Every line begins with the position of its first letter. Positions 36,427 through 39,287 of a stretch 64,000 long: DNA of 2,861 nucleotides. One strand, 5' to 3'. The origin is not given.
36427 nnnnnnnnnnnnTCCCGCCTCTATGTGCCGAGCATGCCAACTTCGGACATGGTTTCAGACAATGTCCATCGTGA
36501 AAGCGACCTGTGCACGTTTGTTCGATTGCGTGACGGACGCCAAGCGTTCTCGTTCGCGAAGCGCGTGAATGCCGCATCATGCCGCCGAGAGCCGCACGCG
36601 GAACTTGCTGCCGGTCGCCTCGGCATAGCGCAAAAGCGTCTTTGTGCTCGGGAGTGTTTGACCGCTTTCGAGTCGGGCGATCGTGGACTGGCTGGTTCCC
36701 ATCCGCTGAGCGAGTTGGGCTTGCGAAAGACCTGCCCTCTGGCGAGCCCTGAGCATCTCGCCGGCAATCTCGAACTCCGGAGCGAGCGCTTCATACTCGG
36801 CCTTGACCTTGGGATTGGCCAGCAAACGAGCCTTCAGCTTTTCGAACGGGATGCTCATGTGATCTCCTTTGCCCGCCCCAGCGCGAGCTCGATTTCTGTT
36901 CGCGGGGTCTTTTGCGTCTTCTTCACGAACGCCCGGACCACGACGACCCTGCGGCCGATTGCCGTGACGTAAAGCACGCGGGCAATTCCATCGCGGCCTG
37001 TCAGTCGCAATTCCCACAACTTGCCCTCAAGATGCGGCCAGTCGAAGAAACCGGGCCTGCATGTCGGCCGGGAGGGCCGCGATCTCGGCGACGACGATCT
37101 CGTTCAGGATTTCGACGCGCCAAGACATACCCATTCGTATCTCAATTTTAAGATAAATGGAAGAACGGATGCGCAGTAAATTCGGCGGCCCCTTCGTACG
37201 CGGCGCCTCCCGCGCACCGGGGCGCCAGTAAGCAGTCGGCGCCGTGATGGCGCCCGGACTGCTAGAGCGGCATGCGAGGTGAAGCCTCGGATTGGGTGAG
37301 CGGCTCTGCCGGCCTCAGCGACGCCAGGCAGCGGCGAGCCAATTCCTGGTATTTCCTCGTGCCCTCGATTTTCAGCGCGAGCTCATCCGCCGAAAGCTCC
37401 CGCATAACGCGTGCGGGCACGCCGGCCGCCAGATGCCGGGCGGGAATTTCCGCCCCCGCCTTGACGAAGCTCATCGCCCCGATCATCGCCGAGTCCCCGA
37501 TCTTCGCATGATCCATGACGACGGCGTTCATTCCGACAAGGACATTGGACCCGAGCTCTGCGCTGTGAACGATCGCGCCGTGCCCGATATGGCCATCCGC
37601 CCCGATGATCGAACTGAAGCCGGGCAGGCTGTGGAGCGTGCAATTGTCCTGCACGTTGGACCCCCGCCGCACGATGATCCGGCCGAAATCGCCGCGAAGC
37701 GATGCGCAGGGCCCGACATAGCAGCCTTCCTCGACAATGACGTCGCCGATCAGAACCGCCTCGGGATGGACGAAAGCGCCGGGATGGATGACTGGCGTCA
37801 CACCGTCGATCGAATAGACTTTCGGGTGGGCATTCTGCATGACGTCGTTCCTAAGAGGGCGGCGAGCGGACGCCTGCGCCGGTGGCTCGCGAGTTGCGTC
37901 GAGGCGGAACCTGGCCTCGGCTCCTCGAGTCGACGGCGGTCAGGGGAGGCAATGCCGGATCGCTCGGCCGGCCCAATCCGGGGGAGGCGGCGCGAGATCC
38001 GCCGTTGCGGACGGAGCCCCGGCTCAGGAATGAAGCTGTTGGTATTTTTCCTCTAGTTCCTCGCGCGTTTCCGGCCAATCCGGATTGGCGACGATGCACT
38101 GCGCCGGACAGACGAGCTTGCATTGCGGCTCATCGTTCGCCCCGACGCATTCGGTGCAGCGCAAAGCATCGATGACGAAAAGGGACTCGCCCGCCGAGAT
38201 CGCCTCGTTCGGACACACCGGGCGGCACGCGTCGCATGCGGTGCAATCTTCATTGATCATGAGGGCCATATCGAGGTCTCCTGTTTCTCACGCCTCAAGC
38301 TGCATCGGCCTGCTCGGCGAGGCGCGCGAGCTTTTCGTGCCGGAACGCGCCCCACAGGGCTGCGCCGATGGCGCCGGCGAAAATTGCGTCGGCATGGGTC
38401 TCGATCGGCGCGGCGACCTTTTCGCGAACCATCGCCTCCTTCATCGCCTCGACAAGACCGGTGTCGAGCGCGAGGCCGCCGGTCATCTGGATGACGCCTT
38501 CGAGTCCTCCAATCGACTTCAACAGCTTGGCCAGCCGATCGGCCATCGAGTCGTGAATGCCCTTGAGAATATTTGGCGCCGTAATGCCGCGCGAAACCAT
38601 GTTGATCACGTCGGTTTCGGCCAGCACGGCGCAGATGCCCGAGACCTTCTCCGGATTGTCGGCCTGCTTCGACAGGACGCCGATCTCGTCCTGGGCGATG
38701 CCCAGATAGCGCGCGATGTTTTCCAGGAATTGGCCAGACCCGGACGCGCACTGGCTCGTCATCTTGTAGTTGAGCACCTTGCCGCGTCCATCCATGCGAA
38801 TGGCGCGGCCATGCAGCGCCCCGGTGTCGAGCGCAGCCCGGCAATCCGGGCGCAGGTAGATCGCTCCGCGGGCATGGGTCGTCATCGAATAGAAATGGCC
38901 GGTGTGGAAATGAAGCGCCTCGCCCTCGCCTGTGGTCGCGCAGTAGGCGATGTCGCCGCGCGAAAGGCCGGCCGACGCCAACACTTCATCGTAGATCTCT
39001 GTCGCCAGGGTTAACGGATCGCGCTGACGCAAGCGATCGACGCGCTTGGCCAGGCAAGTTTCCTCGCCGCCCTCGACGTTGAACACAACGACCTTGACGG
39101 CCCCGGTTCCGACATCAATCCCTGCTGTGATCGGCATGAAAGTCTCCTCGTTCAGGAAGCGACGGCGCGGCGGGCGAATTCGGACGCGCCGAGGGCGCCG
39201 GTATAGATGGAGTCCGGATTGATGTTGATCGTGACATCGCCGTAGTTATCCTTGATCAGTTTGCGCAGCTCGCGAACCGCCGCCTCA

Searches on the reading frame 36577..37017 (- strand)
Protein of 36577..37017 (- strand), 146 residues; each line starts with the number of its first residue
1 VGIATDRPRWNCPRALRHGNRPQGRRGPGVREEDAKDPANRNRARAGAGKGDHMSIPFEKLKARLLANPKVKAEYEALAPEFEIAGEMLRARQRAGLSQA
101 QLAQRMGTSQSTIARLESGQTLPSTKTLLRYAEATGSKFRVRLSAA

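Call 51: search_protein_families(library=pfam, proteins=[window:36577-37017:-], max_evalue=0.01)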
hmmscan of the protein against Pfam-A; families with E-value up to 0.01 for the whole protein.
window:36577-37017:- (146 aa): 14 families
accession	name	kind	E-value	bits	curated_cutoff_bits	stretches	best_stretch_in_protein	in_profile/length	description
PF01381.28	HTH_3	-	3e-15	56.4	23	1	90-138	3-51/55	Helix-turn-helix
PF13560.12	HTH_31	-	2.2e-13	50.7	27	1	90-136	8-55/64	Helix-turn-helix domain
PF12844.13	HTH_19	-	2.7e-08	34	30.2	1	90-135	6-51/64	Helix-turn-helix domain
PF20432.4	Xre-like-HTH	-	0.00015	22.5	25.8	1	89-124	16-52/63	Antitoxin Xre-like helix-turn-helix domain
PF22495.2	HTH_92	-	0.00039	20.1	27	1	91-125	3-37/45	RsaL-like HTH domain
PF13443.12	HTH_26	-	0.00069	20.3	22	1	94-136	8-51/63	Cro/C1-type HTH DNA-binding domain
PF04545.22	Sigma70_r4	-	0.00083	19.3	24.1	1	89-118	13-42/50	Sigma-70, region 4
PF13936.12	HTH_38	-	0.0018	18.4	27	1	94-115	18-39/44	Helix-turn-helix domain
PF13384.12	HTH_23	-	0.0023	18.1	24.6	1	87-115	9-36/50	Homeodomain-like domain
PF17762.8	HTH_ParB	-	0.0029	18.1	22.6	1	82-114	6-38/102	ParB HTH domain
PF13413.12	HTH_25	-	0.0037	17.5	24.6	1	90-120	4-34/62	Helix-turn-helix domain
PF13744.12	HTH_37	-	0.0039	17.4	27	1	88-142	23-78/80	Helix-turn-helix domain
PF01371.25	Trp_repressor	-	0.004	17.6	27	1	73-116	30-69/88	Trp repressor protein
PF12802.13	MarR_2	-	0.0089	16.6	27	0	89-115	11-39/61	MarR family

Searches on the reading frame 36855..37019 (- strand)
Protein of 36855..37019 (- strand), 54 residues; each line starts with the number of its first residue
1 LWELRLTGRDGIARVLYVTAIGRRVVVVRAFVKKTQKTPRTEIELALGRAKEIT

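Call 51: search_protein_families(library=pfam, proteins=[window:36855-37019:-], max_evalue=0.01)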
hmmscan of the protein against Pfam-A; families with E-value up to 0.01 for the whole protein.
window:36855-37019:- (54 aa): 1 family
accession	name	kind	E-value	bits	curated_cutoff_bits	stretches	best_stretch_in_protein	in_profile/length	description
PF05973.20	Gp49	-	1.1e-17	64.3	23.9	1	1-51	40-90/90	Phage derived protein Gp49-like (DUF891)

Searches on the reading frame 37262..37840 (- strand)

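Call 51: search_protein_families(library=pfam, proteins=[window:37262-37840:-], max_evalue=0.01)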
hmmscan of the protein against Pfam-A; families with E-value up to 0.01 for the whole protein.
window:37262-37840:- (192 aa): 4 families
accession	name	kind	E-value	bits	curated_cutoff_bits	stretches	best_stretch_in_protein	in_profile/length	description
PF00132.30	Hexapep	-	2.8e-16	58.9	27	2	94-127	2-35/36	Bacterial transferase hexapeptide (six repeats)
PF25084.1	LbH_EIF2B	-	1.8e-05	25.1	54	1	55-131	22-92/105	EIF2B subunit epsilon LbH domain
PF14602.12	Hexapep_2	-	3.5e-05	23.9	27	0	78-108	3-32/34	Hexapeptide repeat of succinyl-transferase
PF21711.3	DCTN5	-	0.0012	19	40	1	29-165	35-173/182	Dynactin subunit 5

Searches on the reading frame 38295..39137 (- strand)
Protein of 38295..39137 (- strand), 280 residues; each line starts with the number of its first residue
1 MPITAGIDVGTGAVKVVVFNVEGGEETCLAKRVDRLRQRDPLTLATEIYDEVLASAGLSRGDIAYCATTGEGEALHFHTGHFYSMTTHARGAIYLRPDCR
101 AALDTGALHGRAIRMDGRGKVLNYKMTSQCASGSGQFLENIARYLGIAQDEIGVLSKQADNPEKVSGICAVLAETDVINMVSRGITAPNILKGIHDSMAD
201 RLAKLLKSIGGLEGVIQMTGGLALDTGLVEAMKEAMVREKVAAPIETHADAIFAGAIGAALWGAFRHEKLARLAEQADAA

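Call 51: search_protein_families(library=pfam, proteins=[window:38295-39137:-], max_evalue=0.01)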
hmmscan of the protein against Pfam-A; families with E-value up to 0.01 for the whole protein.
window:38295-39137:- (280 aa): 1 family
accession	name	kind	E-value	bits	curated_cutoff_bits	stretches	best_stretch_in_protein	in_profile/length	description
PF01869.26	BcrAD_BadFG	-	3.3e-73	247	31.5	1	6-263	2-271/271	BadF/BadG/BcrA/BcrD ATPase family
